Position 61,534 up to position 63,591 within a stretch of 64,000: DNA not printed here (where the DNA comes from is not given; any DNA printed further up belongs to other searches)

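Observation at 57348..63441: Extracytoplasmic cluster II: membrane-anchored clan-A glycosidase, UbiA prenyltransferase, LtaS/sulfatase-like enzyme and AlkP-family phosphodiesterase with C-terminal membrane domain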

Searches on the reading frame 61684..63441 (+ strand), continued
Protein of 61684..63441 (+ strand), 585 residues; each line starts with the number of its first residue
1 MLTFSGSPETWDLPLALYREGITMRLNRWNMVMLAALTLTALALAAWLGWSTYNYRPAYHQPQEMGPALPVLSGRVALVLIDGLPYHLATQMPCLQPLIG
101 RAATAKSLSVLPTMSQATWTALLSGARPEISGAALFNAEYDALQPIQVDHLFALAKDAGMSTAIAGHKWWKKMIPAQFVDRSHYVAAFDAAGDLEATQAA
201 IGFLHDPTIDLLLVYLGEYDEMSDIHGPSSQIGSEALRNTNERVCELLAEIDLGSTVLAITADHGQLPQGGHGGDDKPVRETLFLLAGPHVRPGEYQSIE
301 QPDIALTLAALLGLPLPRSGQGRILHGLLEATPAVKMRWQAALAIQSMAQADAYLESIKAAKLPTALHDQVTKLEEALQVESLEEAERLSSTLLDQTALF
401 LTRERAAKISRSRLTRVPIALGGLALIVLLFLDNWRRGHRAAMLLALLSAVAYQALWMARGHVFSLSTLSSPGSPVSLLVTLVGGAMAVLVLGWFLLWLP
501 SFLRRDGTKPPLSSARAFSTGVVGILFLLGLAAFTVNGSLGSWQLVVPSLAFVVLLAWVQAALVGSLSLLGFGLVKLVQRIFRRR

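Call 98: search_protein_families(library=ncbifam, proteins=[P0445, P0425, P0285, P0300, P0320], max_evalue=0.01)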
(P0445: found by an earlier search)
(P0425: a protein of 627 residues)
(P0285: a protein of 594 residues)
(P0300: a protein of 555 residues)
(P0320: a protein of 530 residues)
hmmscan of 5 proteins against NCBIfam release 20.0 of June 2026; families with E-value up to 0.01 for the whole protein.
P0445 (574 aa): 7 families
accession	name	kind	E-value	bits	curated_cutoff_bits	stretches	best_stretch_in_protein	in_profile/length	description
NF042991.1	alk_phos_PafA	equivalog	6.8e-11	41.3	650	1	237-297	492-553/554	alkaline phosphatase PafA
TIGR01307.1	pgm_bpd_ind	equivalog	4.7e-09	35.2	330.65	1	172-293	380-503/504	2,3-bisphosphoglycerate-independent phosphoglycerate mutase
NF003897.0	PRK05434.1-5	equivalog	3e-08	32.6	862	1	172-295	387-512/514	2,3-bisphosphoglycerate-independent phosphoglycerate mutase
NF003104.0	PRK04024.1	equivalog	0.00013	20.8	489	1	174-233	291-348/412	2,3-bisphosphoglycerate-independent phosphoglycerate mutase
NF045661.1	HdlasePehA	equivalog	0.00082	18.1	900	1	200-303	283-398/506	phosphoric/sulfuric ester hydrolase PehA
TIGR03417.1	chol_sulfatase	equivalog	0.003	16.5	433.45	1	191-297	245-364/500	choline-sulfatase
TIGR00306.2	apgM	subfamily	0.0094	15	320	0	166-232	280-347/403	2,3-bisphosphoglycerate-independent phosphoglycerate mutase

P0425 (627 aa): 10 families
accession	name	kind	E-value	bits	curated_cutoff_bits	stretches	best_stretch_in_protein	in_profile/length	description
NF042991.1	alk_phos_PafA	equivalog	2.3e-07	29.6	650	1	233-309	474-549/554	alkaline phosphatase PafA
NF003897.0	PRK05434.1-5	equivalog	7.3e-06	24.7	862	1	172-309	377-510/514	2,3-bisphosphoglycerate-independent phosphoglycerate mutase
NF003104.0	PRK04024.1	equivalog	1e-05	24.5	489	1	170-244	276-348/412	2,3-bisphosphoglycerate-independent phosphoglycerate mutase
TIGR00306.2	apgM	subfamily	1.8e-05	23.9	320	1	169-243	271-347/403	2,3-bisphosphoglycerate-independent phosphoglycerate mutase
TIGR01307.1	pgm_bpd_ind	equivalog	3.1e-05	22.7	330.65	1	180-307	378-501/504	2,3-bisphosphoglycerate-independent phosphoglycerate mutase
NF038358.1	phophono_PhpG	equivalog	6.3e-05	21.9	545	1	170-244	292-363/417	CMP-5'-phosphonoformate--3-phosphoglycerate phosphonoformyl transferase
NF045661.1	HdlasePehA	equivalog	0.0003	19.5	900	0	64-152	5-100/506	phosphoric/sulfuric ester hydrolase PehA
TIGR02535.1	hyp_Hser_kinase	hypoth_equivalog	0.001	17.9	446.3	1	168-243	265-341/397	proposed homoserine kinase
NF003242.0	PRK04200.1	equivalog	0.0018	17.3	426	1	167-243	263-339/395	cofactor-independent phosphoglycerate mutase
NF009049.0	PRK12383.1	equivalog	0.0024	16.9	254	1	186-303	286-393/408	phosphopentomutase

P0285 (594 aa): 2 families
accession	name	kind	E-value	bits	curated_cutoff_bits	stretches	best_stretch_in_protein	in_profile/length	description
NF042991.1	alk_phos_PafA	equivalog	5.4e-05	21.8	650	1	236-323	460-553/554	alkaline phosphatase PafA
TIGR01307.1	pgm_bpd_ind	equivalog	0.00016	20.3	330.65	1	202-319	384-503/504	2,3-bisphosphoglycerate-independent phosphoglycerate mutase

P0300 (555 aa): 5 families
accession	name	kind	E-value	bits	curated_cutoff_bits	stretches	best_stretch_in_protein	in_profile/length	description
NF042991.1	alk_phos_PafA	equivalog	1.1e-08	34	650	1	259-315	496-553/554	alkaline phosphatase PafA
NF009049.0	PRK12383.1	equivalog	6.4e-06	25.4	254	1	179-319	272-405/408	phosphopentomutase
TIGR01307.1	pgm_bpd_ind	equivalog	0.0001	20.9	330.65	1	187-312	378-504/504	2,3-bisphosphoglycerate-independent phosphoglycerate mutase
NF003104.0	PRK04024.1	equivalog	0.00035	19.4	489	1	191-251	291-348/412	2,3-bisphosphoglycerate-independent phosphoglycerate mutase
NF003897.0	PRK05434.1-5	equivalog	0.0092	14.5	862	0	221-313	416-512/514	2,3-bisphosphoglycerate-independent phosphoglycerate mutase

P0320 (530 aa): 2 families
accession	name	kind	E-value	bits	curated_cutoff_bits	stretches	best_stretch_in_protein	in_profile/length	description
NF009049.0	PRK12383.1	equivalog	4.7e-07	29.1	254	1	173-302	269-393/408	phosphopentomutase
NF042991.1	alk_phos_PafA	equivalog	0.001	17.6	650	1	254-308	494-549/554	alkaline phosphatase PafA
